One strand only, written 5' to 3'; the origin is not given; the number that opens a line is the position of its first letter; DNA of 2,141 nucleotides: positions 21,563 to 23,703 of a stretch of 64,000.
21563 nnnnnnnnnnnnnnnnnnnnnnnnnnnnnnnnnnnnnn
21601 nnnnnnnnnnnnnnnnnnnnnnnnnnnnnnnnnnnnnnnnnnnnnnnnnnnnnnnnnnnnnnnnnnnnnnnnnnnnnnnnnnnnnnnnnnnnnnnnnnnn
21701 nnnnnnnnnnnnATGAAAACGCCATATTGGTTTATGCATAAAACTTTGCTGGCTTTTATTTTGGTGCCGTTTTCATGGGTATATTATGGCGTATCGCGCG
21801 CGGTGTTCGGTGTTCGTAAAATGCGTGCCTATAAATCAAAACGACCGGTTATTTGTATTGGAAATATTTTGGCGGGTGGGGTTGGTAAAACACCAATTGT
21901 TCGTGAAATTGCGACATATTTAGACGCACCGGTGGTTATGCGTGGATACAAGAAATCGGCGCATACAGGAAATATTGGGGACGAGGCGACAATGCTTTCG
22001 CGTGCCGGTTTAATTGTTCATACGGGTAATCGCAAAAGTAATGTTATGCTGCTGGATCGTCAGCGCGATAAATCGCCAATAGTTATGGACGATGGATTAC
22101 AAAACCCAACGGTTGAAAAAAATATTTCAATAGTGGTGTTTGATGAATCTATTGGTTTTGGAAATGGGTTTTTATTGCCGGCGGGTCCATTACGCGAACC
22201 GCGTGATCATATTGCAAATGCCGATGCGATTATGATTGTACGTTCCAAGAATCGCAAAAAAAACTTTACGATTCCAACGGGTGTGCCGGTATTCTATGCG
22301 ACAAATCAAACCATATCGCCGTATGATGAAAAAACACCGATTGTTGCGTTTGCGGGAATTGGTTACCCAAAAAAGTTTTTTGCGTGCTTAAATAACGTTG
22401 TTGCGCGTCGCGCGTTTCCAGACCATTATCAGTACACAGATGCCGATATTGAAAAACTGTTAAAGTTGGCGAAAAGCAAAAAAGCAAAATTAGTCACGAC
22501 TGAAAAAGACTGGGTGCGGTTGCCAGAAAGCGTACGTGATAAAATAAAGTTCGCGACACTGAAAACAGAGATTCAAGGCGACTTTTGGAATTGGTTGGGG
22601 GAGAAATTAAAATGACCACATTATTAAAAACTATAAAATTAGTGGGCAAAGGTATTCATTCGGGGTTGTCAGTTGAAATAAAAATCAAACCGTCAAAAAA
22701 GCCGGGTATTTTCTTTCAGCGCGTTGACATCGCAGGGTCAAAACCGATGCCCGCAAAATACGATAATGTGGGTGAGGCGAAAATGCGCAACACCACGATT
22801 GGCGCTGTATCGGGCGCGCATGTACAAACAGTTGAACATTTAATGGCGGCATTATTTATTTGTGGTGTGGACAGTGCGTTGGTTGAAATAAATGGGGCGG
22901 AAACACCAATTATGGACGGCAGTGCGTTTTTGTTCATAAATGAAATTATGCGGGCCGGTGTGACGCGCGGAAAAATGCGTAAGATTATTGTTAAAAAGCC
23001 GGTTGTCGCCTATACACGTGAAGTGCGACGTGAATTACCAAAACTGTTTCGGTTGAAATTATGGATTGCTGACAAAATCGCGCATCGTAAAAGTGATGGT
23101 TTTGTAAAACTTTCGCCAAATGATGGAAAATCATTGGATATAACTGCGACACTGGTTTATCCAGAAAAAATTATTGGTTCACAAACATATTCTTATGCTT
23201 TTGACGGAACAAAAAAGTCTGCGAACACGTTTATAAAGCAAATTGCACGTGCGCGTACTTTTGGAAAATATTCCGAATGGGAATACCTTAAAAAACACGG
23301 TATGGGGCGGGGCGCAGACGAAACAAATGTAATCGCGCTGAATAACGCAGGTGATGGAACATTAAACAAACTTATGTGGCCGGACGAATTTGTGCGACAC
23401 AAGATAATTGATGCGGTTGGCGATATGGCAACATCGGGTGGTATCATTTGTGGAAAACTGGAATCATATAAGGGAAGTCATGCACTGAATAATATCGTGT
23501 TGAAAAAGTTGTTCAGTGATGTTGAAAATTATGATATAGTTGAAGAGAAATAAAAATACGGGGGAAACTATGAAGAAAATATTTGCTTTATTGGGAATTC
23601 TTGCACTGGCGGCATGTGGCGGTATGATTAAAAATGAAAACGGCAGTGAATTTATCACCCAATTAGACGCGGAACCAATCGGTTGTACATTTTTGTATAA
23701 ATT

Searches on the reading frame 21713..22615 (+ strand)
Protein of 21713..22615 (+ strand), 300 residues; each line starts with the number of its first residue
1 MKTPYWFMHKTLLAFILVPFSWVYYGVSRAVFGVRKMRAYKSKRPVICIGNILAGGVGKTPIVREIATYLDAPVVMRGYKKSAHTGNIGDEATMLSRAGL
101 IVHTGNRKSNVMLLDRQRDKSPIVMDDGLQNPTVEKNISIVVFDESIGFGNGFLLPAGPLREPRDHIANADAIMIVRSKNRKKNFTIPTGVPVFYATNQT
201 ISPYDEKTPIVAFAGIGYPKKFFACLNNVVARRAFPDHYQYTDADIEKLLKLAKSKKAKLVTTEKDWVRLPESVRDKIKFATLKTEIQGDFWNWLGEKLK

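Call 30: search_protein_families(library=pfam, proteins=[window:21713-22615:+], max_evalue=0.00001)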
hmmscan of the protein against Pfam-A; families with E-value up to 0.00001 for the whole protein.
window:21713-22615:+ (300 aa): 1 family
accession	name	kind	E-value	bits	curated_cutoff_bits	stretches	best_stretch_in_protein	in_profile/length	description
PF02606.20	LpxK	-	8.2e-65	219.5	27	1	14-299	2-327/328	Tetraacyldisaccharide-1-P 4'-kinase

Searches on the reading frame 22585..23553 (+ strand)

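Call 30: search_protein_families(library=pfam, proteins=[window:22585-23553:+], max_evalue=0.00001)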
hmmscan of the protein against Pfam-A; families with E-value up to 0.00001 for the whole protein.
window:22585-23553:+ (322 aa): 1 family
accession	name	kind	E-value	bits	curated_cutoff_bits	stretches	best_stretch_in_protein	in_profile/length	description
PF03331.19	LpxC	-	9.4e-72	242.2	27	1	11-310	2-267/268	UDP-3-O-acyl N-acetylglycosamine deacetylase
